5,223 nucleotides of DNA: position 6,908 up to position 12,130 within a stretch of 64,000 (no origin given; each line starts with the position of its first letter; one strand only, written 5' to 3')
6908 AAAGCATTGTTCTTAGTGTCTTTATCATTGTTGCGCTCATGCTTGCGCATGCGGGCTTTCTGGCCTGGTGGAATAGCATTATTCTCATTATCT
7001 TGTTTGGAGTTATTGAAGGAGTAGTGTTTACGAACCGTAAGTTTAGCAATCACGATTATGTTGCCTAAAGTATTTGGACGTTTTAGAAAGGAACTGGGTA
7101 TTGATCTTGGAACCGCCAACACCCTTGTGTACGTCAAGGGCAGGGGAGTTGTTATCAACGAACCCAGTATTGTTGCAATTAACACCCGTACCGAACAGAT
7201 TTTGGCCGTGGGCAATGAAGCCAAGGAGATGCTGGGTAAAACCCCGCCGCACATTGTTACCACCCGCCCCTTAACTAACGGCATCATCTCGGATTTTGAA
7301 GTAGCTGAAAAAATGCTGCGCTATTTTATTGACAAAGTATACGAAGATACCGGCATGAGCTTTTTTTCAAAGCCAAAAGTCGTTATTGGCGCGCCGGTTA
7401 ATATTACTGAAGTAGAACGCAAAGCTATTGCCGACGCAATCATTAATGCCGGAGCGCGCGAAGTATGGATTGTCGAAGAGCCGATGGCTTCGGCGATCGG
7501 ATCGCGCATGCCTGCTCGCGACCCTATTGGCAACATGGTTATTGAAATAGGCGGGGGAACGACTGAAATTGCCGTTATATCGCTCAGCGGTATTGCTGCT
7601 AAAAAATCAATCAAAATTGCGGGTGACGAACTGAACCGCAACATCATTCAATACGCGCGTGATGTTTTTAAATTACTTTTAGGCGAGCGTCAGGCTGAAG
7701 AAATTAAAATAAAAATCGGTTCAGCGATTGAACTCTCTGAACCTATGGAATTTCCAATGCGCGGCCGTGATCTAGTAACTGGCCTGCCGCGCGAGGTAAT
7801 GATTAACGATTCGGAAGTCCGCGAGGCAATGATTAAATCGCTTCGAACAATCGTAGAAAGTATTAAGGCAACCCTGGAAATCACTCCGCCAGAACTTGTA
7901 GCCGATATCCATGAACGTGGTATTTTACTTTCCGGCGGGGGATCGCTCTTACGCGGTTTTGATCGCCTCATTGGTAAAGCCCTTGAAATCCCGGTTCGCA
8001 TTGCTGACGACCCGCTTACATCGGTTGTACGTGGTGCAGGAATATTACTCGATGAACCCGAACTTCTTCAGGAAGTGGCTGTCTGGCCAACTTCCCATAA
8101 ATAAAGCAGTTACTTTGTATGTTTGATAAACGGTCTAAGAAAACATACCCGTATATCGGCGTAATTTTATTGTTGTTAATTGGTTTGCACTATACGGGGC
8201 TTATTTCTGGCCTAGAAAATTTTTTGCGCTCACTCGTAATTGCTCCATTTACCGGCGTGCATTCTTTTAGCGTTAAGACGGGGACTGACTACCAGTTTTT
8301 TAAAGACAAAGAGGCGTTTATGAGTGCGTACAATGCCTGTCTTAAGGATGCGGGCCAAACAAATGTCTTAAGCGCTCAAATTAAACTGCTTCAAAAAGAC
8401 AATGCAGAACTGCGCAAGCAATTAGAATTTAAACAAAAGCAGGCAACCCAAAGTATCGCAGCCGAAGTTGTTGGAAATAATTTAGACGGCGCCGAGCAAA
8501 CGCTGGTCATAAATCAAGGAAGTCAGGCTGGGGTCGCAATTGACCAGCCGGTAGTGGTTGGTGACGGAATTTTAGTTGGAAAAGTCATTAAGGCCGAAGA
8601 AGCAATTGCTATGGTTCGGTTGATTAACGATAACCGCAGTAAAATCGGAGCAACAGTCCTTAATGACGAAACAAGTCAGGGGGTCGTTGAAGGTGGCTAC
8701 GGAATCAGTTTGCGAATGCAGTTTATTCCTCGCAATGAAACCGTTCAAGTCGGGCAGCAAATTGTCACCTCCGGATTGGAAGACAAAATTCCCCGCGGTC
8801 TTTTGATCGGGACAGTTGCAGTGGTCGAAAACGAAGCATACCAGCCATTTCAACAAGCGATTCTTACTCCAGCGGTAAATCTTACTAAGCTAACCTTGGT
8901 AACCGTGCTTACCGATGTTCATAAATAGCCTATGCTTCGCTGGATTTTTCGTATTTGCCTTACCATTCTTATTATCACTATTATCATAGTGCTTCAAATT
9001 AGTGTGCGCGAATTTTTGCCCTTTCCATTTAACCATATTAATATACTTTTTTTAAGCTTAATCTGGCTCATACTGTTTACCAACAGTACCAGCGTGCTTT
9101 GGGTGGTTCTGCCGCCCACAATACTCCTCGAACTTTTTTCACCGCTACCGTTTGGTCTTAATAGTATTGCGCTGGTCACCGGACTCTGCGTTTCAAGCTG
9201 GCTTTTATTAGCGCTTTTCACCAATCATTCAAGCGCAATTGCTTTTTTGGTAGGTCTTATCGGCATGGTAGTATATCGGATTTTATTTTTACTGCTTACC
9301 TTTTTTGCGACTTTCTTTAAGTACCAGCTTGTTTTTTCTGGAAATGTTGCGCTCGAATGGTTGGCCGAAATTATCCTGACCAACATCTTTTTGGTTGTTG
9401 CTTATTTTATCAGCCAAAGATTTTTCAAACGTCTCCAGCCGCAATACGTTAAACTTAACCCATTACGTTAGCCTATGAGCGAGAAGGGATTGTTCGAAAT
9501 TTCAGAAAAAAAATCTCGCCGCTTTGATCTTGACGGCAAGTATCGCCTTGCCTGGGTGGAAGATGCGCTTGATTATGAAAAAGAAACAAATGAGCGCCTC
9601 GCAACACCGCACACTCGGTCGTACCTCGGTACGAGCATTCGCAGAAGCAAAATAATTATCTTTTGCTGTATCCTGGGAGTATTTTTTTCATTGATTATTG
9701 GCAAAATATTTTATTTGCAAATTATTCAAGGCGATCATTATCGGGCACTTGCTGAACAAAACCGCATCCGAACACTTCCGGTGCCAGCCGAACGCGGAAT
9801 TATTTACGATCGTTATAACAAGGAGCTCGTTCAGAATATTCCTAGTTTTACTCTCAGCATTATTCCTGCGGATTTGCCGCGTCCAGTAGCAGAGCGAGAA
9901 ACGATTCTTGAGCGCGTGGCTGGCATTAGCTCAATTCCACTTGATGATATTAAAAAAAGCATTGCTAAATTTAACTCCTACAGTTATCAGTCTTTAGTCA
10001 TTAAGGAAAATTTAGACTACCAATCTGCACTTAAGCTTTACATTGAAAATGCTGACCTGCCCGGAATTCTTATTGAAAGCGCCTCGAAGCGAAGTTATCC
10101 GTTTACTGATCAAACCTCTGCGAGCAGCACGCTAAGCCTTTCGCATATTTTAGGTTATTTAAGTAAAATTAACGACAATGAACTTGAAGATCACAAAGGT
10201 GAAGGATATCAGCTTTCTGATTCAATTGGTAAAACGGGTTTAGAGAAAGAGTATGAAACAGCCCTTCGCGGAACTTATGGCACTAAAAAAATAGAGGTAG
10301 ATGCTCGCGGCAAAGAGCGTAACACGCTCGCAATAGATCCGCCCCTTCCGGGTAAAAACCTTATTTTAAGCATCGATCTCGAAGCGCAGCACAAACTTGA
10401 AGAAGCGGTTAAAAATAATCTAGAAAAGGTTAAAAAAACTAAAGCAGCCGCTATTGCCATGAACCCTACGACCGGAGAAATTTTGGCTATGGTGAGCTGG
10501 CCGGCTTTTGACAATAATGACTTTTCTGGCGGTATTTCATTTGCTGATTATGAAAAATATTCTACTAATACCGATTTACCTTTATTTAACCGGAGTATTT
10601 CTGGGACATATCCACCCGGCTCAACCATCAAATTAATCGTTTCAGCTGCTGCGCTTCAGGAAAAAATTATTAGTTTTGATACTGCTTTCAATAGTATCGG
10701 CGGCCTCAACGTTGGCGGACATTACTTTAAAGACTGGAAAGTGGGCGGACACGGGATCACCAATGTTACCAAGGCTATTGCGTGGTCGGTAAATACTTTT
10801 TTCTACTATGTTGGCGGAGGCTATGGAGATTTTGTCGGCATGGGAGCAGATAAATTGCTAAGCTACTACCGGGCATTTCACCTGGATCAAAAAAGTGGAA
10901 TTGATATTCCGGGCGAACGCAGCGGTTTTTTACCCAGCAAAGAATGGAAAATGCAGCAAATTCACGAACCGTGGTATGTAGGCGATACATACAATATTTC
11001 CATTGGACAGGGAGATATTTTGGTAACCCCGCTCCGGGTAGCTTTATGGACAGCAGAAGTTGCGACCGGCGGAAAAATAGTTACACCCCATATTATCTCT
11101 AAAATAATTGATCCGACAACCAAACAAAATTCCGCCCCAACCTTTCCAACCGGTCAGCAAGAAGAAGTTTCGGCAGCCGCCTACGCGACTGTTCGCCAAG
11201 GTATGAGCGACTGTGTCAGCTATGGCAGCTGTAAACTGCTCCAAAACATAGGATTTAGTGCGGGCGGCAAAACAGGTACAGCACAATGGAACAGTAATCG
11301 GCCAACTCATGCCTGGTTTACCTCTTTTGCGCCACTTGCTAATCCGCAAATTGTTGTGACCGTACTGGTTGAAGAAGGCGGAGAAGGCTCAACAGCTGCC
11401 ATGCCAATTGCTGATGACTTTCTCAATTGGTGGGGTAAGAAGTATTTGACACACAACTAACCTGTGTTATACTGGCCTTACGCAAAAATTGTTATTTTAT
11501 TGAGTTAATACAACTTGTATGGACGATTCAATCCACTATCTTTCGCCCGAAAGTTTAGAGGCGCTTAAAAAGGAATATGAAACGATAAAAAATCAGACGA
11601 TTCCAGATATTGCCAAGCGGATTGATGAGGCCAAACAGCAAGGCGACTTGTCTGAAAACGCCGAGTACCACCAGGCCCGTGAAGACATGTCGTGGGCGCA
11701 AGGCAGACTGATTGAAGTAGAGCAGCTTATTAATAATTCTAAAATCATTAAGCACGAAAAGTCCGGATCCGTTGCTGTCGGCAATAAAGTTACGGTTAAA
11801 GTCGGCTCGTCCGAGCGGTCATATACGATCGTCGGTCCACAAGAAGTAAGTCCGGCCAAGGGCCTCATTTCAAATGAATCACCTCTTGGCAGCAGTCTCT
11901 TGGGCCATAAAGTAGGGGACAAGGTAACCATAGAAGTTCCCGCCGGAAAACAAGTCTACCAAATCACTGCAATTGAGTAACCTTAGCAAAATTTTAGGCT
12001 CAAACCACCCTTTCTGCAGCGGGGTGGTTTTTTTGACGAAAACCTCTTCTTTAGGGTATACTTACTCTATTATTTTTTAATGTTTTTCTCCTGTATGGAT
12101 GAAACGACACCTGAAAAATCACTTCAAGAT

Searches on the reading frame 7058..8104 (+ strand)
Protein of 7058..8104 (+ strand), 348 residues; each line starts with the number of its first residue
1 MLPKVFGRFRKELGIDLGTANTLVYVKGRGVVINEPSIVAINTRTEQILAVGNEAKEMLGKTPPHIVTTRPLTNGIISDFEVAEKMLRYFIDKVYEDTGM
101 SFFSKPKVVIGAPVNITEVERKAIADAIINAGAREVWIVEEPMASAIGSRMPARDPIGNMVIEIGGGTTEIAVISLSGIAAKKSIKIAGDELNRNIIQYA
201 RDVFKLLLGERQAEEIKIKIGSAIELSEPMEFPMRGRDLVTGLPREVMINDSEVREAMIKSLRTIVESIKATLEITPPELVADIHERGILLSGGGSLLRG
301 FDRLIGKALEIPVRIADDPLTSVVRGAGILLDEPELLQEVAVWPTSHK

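Call 12: search_protein_families(library=pfam, proteins=[window:7058-8104:+], max_evalue=0.00001)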
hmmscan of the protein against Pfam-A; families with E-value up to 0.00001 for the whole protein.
window:7058-8104:+ (348 aa): 5 families
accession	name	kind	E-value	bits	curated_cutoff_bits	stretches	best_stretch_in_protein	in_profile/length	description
PF06723.19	MreB_Mbl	-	4.2e-132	440.4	27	1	11-337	2-325/327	MreB/Mbl protein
PF14450.12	FtsA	-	2.2e-11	44.6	31.8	1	160-318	1-112/127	Cell division protein FtsA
PF00022.25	Actin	-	3.9e-10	39.3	27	0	36-202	31-189/410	Actin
PF00012.26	HSP70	-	8.5e-08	31.3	20.6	1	106-205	134-239/599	Hsp70 protein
PF25216.1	Volactin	-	2.3e-07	31.1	35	0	40-173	50-182/321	Volactin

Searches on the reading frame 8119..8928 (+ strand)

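Call 12: search_protein_families(library=pfam, proteins=[window:8119-8928:+], max_evalue=0.00001)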
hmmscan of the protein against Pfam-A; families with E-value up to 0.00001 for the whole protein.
window:8119-8928:+ (269 aa): 1 family
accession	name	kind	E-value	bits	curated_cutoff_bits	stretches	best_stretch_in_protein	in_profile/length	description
PF04085.20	MreC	-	5e-37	127.4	28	1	117-264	1-146/147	Rod shape-determining protein MreC, barrel core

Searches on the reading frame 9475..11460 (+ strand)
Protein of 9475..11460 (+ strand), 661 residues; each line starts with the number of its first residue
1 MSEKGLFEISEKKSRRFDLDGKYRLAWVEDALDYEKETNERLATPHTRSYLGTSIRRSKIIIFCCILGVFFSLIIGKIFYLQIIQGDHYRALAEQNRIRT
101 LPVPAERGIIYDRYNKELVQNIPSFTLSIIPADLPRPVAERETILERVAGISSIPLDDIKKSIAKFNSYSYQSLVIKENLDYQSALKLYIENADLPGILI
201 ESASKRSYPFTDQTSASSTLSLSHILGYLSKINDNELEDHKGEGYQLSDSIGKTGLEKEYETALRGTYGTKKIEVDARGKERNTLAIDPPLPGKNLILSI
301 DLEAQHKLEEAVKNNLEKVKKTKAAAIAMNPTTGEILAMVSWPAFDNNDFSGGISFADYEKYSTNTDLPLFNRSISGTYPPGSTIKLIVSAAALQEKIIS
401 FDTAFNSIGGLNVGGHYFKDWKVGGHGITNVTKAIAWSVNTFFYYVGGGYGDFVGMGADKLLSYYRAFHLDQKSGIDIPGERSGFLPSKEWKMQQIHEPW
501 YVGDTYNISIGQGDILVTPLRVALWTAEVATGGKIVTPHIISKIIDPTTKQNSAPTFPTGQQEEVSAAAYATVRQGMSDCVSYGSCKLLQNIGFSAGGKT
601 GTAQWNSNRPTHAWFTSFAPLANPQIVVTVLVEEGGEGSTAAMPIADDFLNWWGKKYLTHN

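Call 12: search_protein_families(library=pfam, proteins=[window:9475-11460:+], max_evalue=0.00001)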
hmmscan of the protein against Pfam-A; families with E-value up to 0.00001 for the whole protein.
window:9475-11460:+ (661 aa): 2 families
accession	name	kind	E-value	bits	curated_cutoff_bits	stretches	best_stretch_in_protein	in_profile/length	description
PF00905.27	Transpeptidase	-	9e-60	202.8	22.1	1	325-650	2-298/299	Penicillin binding protein transpeptidase domain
PF03717.20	PBP_dimer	-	1.5e-38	133.4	24.4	1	103-284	2-178/180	Penicillin-binding Protein dimerisation domain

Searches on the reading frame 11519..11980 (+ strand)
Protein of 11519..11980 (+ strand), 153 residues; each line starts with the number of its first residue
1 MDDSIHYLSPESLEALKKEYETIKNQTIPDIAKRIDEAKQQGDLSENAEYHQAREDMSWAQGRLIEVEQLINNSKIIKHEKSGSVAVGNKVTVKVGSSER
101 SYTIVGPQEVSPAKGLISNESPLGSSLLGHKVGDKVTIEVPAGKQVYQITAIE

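Call 12: search_protein_families(library=pfam, proteins=[window:11519-11980:+], max_evalue=0.00001)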
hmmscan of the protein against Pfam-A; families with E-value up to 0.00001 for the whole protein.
window:11519-11980:+ (153 aa): 2 families
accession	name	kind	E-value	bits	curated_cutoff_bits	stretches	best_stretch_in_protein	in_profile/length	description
PF01272.25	GreA_GreB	-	9.3e-24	83.7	26.9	1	82-153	3-76/77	Transcription elongation factor, GreA/GreB, C-term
PF03449.20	GreA_GreB_N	-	5.9e-20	71.7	24.5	1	7-76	2-71/71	Transcription elongation factor, N-terminal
